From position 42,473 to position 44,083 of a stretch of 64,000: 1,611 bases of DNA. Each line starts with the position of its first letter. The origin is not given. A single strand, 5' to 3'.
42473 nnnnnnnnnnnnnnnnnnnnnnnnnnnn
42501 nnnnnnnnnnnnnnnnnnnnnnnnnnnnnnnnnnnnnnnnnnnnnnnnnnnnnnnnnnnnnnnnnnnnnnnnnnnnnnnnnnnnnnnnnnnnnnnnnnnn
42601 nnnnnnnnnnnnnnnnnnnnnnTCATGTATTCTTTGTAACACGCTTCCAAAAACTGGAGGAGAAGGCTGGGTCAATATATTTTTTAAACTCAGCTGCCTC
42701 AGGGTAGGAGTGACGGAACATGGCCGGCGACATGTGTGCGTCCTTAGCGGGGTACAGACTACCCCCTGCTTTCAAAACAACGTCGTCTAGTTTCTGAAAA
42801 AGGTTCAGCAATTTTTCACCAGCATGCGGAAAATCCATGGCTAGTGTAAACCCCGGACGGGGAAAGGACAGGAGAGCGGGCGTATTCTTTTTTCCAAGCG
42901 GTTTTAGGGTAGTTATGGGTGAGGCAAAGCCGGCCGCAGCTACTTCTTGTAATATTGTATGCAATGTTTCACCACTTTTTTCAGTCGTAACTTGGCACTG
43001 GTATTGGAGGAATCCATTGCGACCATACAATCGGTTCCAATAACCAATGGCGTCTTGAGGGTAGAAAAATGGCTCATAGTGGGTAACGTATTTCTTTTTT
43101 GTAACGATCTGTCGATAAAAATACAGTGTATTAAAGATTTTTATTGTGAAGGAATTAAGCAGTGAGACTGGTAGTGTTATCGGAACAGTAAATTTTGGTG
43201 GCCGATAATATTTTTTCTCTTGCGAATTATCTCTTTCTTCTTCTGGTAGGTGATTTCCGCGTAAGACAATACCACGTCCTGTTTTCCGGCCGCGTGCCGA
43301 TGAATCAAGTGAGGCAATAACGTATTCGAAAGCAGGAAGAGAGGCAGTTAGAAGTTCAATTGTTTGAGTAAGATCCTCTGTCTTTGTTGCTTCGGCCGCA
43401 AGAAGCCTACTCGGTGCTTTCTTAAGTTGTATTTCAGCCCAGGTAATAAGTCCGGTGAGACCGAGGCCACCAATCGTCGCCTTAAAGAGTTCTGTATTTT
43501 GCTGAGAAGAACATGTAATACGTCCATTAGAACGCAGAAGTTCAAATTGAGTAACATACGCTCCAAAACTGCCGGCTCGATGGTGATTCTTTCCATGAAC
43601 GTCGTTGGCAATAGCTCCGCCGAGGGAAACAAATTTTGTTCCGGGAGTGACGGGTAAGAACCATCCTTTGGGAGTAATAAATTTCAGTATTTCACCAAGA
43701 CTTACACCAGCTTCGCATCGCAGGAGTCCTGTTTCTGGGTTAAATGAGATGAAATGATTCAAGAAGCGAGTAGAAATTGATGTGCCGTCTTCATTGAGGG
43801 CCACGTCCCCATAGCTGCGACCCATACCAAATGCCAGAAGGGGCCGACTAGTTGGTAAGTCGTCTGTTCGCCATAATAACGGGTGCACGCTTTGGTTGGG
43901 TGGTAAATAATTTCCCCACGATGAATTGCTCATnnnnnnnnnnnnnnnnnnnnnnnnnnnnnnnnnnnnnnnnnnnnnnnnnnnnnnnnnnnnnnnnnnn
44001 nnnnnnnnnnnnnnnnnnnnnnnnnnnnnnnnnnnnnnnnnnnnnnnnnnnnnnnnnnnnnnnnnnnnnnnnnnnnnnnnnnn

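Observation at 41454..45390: Translationally coupled operon encoding the full decaprenyl-phospho-arabinose-type donor pathway (HAD-UbiA fusion, DprE1, DprE2), ending with an FHA gene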

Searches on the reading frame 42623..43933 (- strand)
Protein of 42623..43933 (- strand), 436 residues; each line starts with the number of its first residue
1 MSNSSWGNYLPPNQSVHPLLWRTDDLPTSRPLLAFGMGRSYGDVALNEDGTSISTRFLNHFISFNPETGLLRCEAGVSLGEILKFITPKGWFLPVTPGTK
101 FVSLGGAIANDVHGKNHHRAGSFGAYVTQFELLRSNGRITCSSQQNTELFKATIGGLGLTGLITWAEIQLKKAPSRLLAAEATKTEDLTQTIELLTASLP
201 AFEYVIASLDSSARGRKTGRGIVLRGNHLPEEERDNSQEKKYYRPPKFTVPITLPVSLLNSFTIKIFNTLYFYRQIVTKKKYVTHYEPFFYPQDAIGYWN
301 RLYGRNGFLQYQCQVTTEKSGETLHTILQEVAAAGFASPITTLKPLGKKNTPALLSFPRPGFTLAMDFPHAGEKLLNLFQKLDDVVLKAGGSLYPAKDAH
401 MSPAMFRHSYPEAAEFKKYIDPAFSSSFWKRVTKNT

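Call 3: search_protein_families(library=pfam, proteins=[window:42623-43933:-], max_evalue=0.01)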
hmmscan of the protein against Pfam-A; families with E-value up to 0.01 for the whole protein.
window:42623-43933:- (436 aa): 1 family
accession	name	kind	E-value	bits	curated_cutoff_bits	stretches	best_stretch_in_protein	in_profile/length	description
PF01565.28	FAD_binding_4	-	9.6e-20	71.1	26.4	1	30-139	25-135/139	FAD binding domain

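Call 4: search_protein_families(library=ncbifam, proteins=[window:42623-43933:-], max_evalue=0.01)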
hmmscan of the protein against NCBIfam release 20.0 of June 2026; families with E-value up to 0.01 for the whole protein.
window:42623-43933:- (436 aa): 9 families
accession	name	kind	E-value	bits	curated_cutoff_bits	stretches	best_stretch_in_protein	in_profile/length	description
NF053785.1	DcplphribOxDprE1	equivalog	3.5e-105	352.8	500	1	29-422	37-435/449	decaprenylphosphoryl-beta-D-ribose oxidase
TIGR01679.1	bact_FAD_ox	subfamily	2e-11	43.5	292.25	1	31-193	34-192/419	FAD-linked oxidoreductase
TIGR01677.1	pln_FAD_oxido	subfamily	6e-09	34.9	383.1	1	50-191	83-232/560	FAD-dependent oxidoreductase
TIGR01678.1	FAD_lactone_ox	subfamily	1.2e-07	31.1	396.8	1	34-173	43-181/438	sugar 1,4-lactone oxidase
TIGR00387.1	glcD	equivalog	5.1e-06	25.6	567.9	1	36-181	28-181/413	glycolate oxidase subunit GlcD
NF041227.1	BagG_FevA2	exception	9.7e-05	21.1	850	1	43-171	81-208/455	bagremycin/ferroverdin biosynthesis FAD-dependent oxygenase BagG/FevA2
NF008439.0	PRK11282.1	equivalog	0.0018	17.2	284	1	47-139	39-133/358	glycolate oxidase subunit GlcE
NF041226.1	BagK_FevA1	equivalog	0.002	16.6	800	1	45-173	79-206/453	bagremycin/ferroverdin biosynthesis FAD-dependent oxygenase BagK/FevA1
NF049975.1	2HglutDHaseYdiJ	equivalog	0.0027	15.5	1350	1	55-152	104-202/1018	D-2-hydroxyglutarate dehydrogenase YdiJ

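Call 7: search_solved_structures(query=window:42623-43933:-, show_alignments=2)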
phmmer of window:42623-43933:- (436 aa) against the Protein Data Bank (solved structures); distinct sequences matched with E-value up to 0.001: 34.
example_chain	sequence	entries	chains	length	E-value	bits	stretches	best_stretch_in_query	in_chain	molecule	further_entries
21gq_A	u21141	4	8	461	4.9e-69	236.6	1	27-422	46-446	Decaprenylphosphoryl-beta-D-ribose oxidase | Oxidoreductase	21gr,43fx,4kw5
4aut_A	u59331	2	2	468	4.9e-69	236.6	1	29-422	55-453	DECAPRENYL-PHOSPHORYL-BETA-D-RIBOFURANOSE-2-OXIDOREDUCTASE | DprE1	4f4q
6hfv_A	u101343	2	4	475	5.4e-69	236.5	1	27-422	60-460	Decaprenylphosphoryl-beta-D-ribose oxidase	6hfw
5oep_A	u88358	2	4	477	5.5e-69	236.4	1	27-422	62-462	Decaprenylphosphoryl-beta-D-ribose oxidase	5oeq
4p8c_A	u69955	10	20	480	5.5e-69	236.4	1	27-422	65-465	Probable decaprenylphosphoryl-beta-D-ribose oxidase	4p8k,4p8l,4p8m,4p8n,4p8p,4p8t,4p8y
4fdn_A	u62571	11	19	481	5.6e-69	236.4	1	27-422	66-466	oxidoreductase DprE1 | Probable decaprenylphosphoryl-beta-D-ribose oxidase | decaprenylphosphoryl-beta-D-ribose oxidase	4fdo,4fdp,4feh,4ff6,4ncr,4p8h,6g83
5oel_A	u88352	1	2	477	2.7e-68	234.1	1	27-422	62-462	Decaprenylphosphoryl-beta-D-ribose oxidase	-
21gt_B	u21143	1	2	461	3.3e-68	233.8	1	27-422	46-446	Decaprenylphosphoryl-beta-D-ribose oxidase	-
4g3t_A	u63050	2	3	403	4.4e-65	223.6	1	40-422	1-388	oxidoreductase DprE1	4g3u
2exr_A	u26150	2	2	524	1.5e-10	43.9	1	33-205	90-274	Cytokinin dehydrogenase 7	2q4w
4ml8_A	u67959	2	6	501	5.1e-09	38.8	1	100-206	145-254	Cytokinin oxidase 2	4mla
6yaq_A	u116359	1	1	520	4e-08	35.9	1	102-189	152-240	Cytokinin dehydrogenase 8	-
8cj9_A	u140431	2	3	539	4.3e-08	35.8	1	102-189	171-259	cytokinin dehydrogenase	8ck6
6lpn_A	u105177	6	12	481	5.8e-08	35.4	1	49-174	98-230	D-2-hydroxyglutarate dehydrogenase, mitochondrial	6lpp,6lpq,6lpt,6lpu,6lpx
6c80_A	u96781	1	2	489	8.8e-08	34.8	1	97-205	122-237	cytokinin oxidase LuCKX1.1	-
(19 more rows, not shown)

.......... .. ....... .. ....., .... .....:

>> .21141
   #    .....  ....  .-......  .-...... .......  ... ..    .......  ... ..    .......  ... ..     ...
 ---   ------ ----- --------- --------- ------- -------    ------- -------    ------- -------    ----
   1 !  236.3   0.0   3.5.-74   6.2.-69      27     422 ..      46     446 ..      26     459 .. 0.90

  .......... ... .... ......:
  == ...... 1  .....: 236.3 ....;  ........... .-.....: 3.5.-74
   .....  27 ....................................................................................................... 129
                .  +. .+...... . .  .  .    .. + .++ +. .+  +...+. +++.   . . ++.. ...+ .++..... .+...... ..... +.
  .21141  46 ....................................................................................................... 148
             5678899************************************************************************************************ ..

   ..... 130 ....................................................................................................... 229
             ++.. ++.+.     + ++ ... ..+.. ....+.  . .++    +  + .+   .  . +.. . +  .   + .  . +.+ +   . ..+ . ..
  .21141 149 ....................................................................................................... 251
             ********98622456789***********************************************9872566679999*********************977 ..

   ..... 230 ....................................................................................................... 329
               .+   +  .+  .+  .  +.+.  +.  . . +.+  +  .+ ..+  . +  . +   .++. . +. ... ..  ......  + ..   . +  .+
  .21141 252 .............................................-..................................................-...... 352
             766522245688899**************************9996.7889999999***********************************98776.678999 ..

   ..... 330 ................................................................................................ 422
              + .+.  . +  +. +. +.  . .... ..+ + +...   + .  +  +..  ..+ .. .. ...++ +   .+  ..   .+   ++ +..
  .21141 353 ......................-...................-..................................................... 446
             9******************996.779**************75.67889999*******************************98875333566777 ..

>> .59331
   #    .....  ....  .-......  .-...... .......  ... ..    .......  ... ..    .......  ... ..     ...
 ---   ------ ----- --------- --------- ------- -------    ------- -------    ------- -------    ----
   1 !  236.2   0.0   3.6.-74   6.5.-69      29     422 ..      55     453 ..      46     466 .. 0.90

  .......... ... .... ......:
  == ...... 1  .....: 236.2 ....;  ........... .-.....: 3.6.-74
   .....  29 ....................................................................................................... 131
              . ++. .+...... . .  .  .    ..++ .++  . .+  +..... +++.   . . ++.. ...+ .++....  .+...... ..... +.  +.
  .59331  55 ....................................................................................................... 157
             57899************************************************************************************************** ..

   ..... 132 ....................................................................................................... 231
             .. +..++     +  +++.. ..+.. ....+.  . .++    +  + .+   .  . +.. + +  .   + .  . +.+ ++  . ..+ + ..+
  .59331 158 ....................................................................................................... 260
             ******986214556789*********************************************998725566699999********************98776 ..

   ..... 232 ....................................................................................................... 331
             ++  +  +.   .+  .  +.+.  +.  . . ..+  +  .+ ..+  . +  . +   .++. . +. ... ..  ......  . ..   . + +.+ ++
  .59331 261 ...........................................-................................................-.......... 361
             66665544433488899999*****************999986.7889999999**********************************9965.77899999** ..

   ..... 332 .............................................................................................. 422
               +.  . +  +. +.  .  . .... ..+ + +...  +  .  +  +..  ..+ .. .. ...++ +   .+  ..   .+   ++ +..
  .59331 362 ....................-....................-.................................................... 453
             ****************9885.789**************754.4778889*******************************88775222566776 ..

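Call 94: search_protein_representatives(protein=window:42623-43933:-)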
Query: 436 residues. Proteins with E-value up to 0.001 (for the whole library): 7003; up to 1e-10: 3770; up to 1e-30: 1714. The best 150 are listed.
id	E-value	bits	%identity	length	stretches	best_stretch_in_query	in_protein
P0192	3.9e-137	474.2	51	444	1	4-434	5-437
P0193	7.4e-123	427.2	49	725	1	4-433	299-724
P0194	5.6e-120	417.7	49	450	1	29-436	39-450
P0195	7.7e-118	410.6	46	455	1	5-433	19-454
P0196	1.2e-115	403.4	48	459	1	26-432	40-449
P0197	1.1e-112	393.7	48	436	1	4-432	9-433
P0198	1.2e-111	390.2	46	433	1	4-432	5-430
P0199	3.3e-111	388.8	44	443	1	4-433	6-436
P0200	3.7e-111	388.6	45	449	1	5-434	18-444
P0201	1.6e-110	386.5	48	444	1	32-433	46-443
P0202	8.5e-109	380.8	45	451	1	3-434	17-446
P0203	1.0e-108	380.6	59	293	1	145-432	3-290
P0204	4.5e-108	378.4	45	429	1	5-435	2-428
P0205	1.1e-106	373.9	47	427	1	3-433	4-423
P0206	4.5e-106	371.9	46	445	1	6-434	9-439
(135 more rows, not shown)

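Call 99: list_cluster_members(proteins=[P0192, P0193, P0194, P0195, P0196, P0197, P0198, P0199, P0200, P0201])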
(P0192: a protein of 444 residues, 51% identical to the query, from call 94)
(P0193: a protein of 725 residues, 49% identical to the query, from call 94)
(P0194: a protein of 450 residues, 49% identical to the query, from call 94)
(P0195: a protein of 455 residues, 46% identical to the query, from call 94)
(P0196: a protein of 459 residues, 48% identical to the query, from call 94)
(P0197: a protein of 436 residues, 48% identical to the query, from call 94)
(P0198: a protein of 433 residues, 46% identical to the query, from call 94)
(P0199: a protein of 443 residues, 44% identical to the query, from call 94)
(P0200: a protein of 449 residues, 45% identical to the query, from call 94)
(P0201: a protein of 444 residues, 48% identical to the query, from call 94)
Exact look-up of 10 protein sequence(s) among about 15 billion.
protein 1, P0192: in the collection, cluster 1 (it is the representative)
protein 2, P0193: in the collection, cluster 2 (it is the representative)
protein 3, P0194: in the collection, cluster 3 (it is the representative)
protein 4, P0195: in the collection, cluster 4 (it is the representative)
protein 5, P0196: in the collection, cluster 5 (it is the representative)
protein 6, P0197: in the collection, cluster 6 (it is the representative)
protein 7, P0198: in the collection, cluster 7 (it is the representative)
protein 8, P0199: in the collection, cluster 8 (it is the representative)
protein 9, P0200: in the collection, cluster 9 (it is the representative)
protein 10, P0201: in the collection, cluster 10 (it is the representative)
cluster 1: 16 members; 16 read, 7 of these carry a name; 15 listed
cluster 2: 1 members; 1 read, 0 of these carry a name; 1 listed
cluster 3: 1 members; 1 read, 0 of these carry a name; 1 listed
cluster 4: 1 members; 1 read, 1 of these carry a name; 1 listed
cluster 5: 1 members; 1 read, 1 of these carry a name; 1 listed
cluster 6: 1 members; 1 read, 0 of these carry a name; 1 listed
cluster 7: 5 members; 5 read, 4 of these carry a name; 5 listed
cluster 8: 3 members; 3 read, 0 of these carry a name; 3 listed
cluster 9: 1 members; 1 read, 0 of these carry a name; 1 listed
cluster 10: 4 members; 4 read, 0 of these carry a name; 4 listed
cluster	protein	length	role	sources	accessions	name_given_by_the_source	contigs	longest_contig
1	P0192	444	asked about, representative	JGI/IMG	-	FAD/FMN-containing dehydrogenase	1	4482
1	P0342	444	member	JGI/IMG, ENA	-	FAD/FMN-containing dehydrogenase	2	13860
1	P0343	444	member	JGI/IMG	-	FAD/FMN-containing dehydrogenase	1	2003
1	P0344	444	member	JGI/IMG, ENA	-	FAD/FMN-containing dehydrogenase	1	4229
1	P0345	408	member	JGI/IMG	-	FAD/FMN-containing dehydrogenase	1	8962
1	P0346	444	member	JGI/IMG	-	FAD/FMN-containing dehydrogenase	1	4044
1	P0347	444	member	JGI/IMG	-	FAD/FMN-containing dehydrogenase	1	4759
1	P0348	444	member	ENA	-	-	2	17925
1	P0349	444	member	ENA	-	-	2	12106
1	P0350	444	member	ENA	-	-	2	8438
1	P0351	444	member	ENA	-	-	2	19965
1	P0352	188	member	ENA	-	-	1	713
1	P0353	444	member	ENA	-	-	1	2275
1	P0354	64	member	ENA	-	-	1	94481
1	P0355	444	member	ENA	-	-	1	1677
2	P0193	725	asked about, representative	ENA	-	-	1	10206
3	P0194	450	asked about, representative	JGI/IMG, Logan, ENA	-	-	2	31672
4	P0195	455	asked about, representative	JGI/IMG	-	FAD/FMN-containing dehydrogenase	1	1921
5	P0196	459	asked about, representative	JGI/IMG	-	FAD/FMN-containing dehydrogenase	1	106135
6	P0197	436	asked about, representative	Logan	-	-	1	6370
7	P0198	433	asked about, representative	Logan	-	-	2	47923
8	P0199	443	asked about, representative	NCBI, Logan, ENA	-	-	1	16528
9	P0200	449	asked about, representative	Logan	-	-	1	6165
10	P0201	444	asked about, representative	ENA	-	-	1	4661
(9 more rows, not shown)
